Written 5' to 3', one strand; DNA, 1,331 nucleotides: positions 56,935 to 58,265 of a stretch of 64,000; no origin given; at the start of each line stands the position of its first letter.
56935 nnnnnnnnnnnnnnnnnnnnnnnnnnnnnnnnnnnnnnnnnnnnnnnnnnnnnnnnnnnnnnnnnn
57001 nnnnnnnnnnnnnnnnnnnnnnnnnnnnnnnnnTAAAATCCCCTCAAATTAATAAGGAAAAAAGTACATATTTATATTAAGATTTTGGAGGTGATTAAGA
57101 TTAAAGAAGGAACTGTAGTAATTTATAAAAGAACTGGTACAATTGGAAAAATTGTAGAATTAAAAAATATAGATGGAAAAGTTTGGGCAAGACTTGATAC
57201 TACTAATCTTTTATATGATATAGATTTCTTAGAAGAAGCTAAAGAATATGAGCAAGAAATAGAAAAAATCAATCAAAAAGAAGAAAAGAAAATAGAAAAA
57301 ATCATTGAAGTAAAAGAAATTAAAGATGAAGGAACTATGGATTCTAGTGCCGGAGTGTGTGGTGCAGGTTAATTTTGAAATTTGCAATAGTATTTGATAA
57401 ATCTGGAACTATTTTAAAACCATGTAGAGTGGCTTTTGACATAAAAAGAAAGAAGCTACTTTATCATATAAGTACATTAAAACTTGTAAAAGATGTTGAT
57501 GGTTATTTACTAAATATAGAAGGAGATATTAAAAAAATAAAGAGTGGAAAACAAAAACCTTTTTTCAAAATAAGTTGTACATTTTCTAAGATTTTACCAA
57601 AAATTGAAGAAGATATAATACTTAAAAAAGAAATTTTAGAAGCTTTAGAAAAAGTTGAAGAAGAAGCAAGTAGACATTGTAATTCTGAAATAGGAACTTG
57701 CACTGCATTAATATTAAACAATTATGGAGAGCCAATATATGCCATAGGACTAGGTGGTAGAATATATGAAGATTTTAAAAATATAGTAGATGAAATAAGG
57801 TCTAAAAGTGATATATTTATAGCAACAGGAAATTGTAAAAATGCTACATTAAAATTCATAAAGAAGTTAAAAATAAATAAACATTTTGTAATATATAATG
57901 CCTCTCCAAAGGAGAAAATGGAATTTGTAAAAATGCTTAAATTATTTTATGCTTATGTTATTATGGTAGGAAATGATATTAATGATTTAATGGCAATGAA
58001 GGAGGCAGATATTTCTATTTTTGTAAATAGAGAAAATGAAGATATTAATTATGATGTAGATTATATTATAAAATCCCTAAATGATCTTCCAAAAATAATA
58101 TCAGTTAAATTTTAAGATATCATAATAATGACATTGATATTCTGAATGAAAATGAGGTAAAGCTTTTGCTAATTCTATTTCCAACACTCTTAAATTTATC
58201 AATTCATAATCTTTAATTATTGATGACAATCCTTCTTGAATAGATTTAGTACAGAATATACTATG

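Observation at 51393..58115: Mcr post-translational-modification and activation genes collected convergent to the mcr operon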

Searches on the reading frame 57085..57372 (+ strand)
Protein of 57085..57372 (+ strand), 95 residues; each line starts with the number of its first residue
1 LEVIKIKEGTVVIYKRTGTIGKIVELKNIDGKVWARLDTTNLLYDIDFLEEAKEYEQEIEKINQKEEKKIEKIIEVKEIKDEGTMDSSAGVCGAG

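Call 3: search_protein_families(library=ncbifam, proteins=[window:57085-57372:+])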
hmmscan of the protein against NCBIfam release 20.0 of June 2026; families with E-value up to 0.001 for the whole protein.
window:57085-57372:+ (95 aa): 1 family
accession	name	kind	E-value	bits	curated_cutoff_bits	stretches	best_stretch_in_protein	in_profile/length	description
NF058646.1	germin_YodN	equivalog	6.2e-06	26.1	180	1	5-77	4-79/218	germination protein YodN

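Call 4: search_protein_families(library=pfam, proteins=[window:57085-57372:+])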
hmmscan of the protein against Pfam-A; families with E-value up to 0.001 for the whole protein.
window:57085-57372:+ (95 aa): 1 family
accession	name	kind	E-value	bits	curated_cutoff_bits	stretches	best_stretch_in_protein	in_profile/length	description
PF09871.14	DUF2098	-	2.6e-19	69.7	25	1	5-95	1-94/94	Uncharacterized protein conserved in archaea (DUF2098)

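Call 54: search_solved_structures(query=window:57085-57372:+, max_evalue=1, show_alignments=1)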
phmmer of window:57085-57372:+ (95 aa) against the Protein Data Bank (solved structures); distinct sequences matched with E-value up to 1: 4.
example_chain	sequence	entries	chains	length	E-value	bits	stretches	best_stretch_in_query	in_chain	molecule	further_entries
5lkb_A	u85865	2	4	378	0.11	15.9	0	24-78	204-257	Glutathione S-transferase omega-like 2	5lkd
5wlc_NK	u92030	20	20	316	0.36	14.3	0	18-79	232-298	Krr1 | KRR1 small subunit processome component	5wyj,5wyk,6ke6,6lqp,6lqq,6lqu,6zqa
4r40_A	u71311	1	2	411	0.38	14.2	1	8-41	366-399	Protein TolB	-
4pwz_A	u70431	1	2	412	0.38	14.2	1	8-41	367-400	Protein TolB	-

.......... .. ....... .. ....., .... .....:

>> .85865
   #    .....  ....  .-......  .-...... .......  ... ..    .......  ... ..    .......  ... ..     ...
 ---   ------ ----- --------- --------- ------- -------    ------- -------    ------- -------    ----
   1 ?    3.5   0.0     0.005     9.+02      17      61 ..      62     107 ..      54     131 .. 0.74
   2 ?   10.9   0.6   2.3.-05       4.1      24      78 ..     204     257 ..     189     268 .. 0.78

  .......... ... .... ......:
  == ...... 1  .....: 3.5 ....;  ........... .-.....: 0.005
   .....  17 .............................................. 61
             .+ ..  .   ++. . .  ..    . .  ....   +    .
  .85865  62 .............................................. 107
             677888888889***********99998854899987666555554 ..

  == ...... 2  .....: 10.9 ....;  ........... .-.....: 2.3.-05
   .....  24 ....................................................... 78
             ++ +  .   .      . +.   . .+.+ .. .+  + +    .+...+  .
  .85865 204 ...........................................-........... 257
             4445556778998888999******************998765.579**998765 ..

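Call 58: search_solved_structures(query=A2, max_evalue=10, show_alignments=2)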
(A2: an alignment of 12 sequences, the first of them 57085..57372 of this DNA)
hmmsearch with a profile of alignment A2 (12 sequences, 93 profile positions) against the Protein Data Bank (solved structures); distinct sequences matched with E-value up to 10: 14.
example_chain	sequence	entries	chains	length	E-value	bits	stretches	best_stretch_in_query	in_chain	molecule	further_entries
8s7x_L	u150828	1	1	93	3.4e-08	36.9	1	5-93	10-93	DUF2098 domain-containing protein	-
8s7v_L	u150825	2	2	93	4.6e-08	36.4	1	5-93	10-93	DUF2098 domain-containing protein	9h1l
4r40_A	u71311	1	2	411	0.026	18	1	7-40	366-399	Protein TolB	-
4pwz_A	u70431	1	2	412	0.026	18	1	7-40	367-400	Protein TolB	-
3kew_A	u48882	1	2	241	0.029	17.8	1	19-40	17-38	DHHA1 domain protein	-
6pnv_A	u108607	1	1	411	0.33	14.5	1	7-40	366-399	Tol-Pal system protein TolB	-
1crz_A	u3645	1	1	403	0.33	14.4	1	7-40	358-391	TOLB PROTEIN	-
2w8b_B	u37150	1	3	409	0.34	14.4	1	7-40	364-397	PROTEIN TOLB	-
2hqs_A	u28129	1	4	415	0.35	14.4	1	7-40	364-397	Protein tolB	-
4jml_A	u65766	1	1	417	0.35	14.4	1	7-40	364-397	Protein TolB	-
7nst_E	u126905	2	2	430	0.37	14.3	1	7-40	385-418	Tol-Pal system protein TolB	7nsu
3iax_A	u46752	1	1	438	0.37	14.3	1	7-40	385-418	Protein tolB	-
1c5k_A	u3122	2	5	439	0.37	14.3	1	7-40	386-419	PROTEIN (TOLB PROTEIN) | PROTEIN TOLB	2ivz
2w8b_A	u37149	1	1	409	1.1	12.8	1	7-40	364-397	PROTEIN TOLB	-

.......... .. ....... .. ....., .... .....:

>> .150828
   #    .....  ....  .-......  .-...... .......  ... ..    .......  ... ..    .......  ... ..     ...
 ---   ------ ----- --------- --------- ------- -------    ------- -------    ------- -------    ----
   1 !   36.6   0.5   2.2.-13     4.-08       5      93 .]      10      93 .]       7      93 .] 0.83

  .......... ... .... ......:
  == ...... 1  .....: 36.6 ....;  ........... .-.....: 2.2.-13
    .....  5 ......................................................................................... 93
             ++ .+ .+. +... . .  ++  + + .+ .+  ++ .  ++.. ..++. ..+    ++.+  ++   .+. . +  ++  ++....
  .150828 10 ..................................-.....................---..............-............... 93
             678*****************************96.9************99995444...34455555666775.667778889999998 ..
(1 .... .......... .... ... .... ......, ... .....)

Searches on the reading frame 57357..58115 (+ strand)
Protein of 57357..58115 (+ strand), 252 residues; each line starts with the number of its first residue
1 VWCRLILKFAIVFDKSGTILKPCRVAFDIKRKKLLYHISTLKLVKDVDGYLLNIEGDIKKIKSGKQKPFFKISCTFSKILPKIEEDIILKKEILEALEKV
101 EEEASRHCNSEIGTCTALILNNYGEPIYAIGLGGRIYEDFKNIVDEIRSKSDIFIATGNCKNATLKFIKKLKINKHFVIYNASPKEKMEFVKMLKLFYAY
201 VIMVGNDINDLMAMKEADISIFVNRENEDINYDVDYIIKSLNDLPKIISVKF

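Call 3: search_protein_families(library=ncbifam, proteins=[window:57357-58115:+])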
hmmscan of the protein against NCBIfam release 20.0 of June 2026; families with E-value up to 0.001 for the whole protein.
window:57357-58115:+ (252 aa): 10 families
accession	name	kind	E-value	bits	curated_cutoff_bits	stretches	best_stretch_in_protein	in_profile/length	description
TIGR01525.1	ATPase-IB_hvy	subfamily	1.9e-15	56.8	346.25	1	79-234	334-486/560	heavy metal translocating P-type ATPase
TIGR01512.1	ATPase-IB2_Cd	subfamily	4.5e-09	35.5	313.5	1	123-246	313-434/494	cadmium family heavy metal-translocating P-type ATPase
TIGR01511.1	ATPase-IB1_Cu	subfamily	7.3e-09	35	397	1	101-233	335-462/542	copper-translocating P-type ATPase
TIGR01494.1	ATPase_P-type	subfamily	9e-09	34.3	62.3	1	129-222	320-409/478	HAD-IC family P-type ATPase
TIGR01522.1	ATPase-IIA2_Ca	equivalog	1.9e-07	29.2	798.3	1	173-248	562-637/854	calcium-transporting P-type ATPase, PMR1-type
TIGR01657.1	P-ATPase-V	hypoth_equivalog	0.00018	19.2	618.25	1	178-221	782-825/1055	ATP13A2 family polyamine export P-type ATPase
TIGR00099.1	Cof-subfamily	subfamily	0.00021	20.9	137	0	199-242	205-248/256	Cof-type HAD-IIB family hydrolase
NF008262.1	PRK11033.1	equivalog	0.00025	19.7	1005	1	110-223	534-644/731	zinc/cadmium/mercury/lead-transporting ATPase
TIGR01670.1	KdsC-phosphatas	subfamily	0.00055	19.9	106.95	0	148-239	42-133/154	3-deoxy-D-manno-octulosonate 8-phosphate phosphatase, YrbI family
TIGR01523.1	ATPase-IID_K-Na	equivalog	0.00079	17.1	645.05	1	176-247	669-740/997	potassium/sodium efflux P-type ATPase, fungal-type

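Call 4: search_protein_families(library=pfam, proteins=[window:57357-58115:+])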
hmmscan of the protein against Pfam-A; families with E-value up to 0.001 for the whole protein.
window:57357-58115:+ (252 aa): 1 family
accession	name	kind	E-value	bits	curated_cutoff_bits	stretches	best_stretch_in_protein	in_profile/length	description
PF00702.32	Hydrolase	-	1e-07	33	26.4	1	10-218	3-191/191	haloacid dehalogenase-like hydrolase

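Call 23: find_homologous_proteins(query=window:57357-58115:+)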
Query window:57357-58115:+ (252 aa): 50 proteins with E <= 0.001 among 1085 candidates.
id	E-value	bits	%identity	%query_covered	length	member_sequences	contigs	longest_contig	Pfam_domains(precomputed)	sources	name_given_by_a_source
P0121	9.3e-149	512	98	96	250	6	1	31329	PF00702.33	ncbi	ncbi:MAG: HAD family hydrolase [Candidatus Methanomethylicaceae archaeon]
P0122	2.3e-144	497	89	99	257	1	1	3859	PF00702.33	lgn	-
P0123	7.7e-133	459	84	99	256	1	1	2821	PF00702.33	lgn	-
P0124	2.2e-121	422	80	94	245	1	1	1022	PF00702.33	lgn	-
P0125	1.3e-117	410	73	99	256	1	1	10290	PF00702.33,PF08282.19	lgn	-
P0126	1.9e-110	386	72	98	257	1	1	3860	PF00702.33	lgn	-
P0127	7.0e-87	309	58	96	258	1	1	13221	PF00702.33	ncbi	ncbi:MAG: HAD family hydrolase [Candidatus Methanomethylicaceae archaeon]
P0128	9.4e-79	282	53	96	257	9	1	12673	PF00702.33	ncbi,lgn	ncbi:MAG: HAD family hydrolase [Candidatus Methanomethylicaceae archaeon]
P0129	1.4e-78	282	52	96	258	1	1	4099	PF00702.33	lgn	-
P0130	2.3e-78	281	58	96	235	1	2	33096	PF00702.33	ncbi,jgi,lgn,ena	-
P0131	6.5e-78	280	54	96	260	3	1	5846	PF00702.33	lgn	-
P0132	3.0e-77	277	56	98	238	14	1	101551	PF00702.33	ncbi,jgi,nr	ncbi:MAG: HAD family hydrolase [Candidatus Methanomethylicia archaeon]|jgi:Cu+-exporting ATPase|nr:H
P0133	6.5e-77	276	57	98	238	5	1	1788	PF00702.33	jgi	jgi:Cu+-exporting ATPase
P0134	1.7e-76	275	53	96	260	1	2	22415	PF00702.33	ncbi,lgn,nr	ncbi:MAG: HAD family hydrolase [Candidatus Methanomethyliales bacterium]|nr:HAD family hydrolase [Ca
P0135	4.3e-74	267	52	96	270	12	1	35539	PF00702.33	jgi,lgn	jgi:soluble P-type ATPase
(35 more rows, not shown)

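Call 55: search_solved_structures(query=window:57357-58115:+, max_evalue=0.001)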
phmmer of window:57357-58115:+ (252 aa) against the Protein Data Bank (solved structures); distinct sequences matched with E-value up to 0.001: 13.
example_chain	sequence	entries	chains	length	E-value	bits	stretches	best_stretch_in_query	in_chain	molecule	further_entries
2yj4_A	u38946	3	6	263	6.5e-07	32.4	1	118-248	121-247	COPPER-TRANSPORTING ATPASE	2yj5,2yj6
2yj3_A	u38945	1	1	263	6.6e-07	32.4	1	118-248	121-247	COPPER-TRANSPORTING ATPASE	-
2iye_A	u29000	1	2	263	1.1e-06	31.7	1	118-248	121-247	COPPER-TRANSPORTING ATPASE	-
8iwp_A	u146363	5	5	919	1.4e-05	28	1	174-238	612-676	Calcium-transporting ATPase type 2C member 1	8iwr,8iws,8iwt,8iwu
7yag_A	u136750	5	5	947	1.5e-05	28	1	174-238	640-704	Calcium-transporting ATPase type 2C member 1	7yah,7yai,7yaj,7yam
8iww_A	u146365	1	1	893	1.7e-05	27.8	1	174-238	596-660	Calcium-transporting ATPase type 2C member 1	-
2b8e_A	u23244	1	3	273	8.5e-05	25.5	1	94-247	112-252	cation-transporting ATPase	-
3a1c_A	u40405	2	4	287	9.9e-05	25.2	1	94-247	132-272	Probable copper-exporting P-type ATPase A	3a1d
3a1e_A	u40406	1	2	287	0.0001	25.2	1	94-247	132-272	Probable copper-exporting P-type ATPase A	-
3sky_A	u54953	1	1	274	0.00035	23.4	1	112-243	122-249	Copper-exporting P-type ATPase B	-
3skx_A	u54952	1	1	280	0.00038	23.3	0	113-243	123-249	Copper-exporting P-type ATPase B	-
3j08_A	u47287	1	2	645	0.00084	22.2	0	96-247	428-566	copper-exporting P-type ATPase A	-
7r0g_A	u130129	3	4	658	0.00088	22.1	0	96-247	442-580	Putative copper-exporting P-type ATPase A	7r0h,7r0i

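Call 63: find_related_loci(query=A3, collection=metagenome_contigs, flank=8000)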
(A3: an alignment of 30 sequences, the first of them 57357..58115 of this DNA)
Query A3 (252 aa) in metagenome_contigs; peptide patterns used: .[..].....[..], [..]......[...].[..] (x = any residue, [..] = any of these).
215 stretches matched a pattern; 46 encode a relative of the query (tblastn E <= 1e-3); 43 distinct loci.
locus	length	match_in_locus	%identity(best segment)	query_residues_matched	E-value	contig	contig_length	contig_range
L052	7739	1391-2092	58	1-248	6e-87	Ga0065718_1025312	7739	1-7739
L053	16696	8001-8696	56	2-248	3e-82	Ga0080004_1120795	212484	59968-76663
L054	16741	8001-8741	52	7-249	3e-82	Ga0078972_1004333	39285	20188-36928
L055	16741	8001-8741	52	7-249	8e-82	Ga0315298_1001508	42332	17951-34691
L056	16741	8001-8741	52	7-249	8e-82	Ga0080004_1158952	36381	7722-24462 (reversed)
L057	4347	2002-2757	42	5-248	4e-66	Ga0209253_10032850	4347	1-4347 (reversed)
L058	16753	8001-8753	42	6-249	8e-66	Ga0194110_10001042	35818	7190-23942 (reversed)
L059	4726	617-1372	42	5-248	4e-66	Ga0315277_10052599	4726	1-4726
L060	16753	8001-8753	42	6-249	8e-66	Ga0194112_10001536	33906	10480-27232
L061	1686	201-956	43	6-249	2e-68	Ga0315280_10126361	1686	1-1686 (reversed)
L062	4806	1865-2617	43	6-249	7e-65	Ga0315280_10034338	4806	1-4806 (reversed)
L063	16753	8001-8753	43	6-249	8e-65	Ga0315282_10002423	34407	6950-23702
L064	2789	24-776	42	6-249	8e-65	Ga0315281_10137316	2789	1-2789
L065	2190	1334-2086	42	6-249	4e-65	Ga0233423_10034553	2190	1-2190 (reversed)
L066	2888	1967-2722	42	6-249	2e-64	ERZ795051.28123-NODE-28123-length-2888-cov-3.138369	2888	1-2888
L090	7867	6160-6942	30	8-249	1e-23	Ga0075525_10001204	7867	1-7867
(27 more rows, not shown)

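Call 80: search_protein_families(library=ncbifam, proteins=[L090:6094-6963:+], max_evalue=0.0001)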
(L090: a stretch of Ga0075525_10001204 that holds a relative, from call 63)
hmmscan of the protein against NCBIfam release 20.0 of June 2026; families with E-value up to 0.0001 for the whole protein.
L090:6094-6963:+ (289 aa): 9 families
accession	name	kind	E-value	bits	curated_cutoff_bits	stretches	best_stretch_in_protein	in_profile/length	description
TIGR01525.1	ATPase-IB_hvy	subfamily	1e-14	54.3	346.25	1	131-253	354-476/560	heavy metal translocating P-type ATPase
TIGR01494.1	ATPase_P-type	subfamily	3.5e-14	52.1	62.3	1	119-251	279-408/478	HAD-IC family P-type ATPase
TIGR01511.1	ATPase-IB1_Cu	subfamily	9.4e-11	41.3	397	1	152-257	357-457/542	copper-translocating P-type ATPase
TIGR01657.1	P-ATPase-V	hypoth_equivalog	3.4e-07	28.2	618.25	1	203-251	777-825/1055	ATP13A2 family polyamine export P-type ATPase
TIGR01512.1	ATPase-IB2_Cd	subfamily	7.6e-07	28.2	313.5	1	159-252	320-407/494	cadmium family heavy metal-translocating P-type ATPase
TIGR01522.1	ATPase-IIA2_Ca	equivalog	1.7e-06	26.1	798.3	1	203-258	562-616/854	calcium-transporting P-type ATPase, PMR1-type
TIGR01524.1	ATPase-IIIB_Mg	equivalog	3.9e-06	25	610.75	1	203-252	577-626/867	magnesium-translocating P-type ATPase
TIGR00338.1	serB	equivalog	3.8e-05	23.4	144.15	0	158-192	79-113/219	phosphoserine phosphatase SerB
NF011702.0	PRK15122.1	subfamily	5.7e-05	21.2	975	1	202-252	615-665/907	magnesium-translocating P-type ATPase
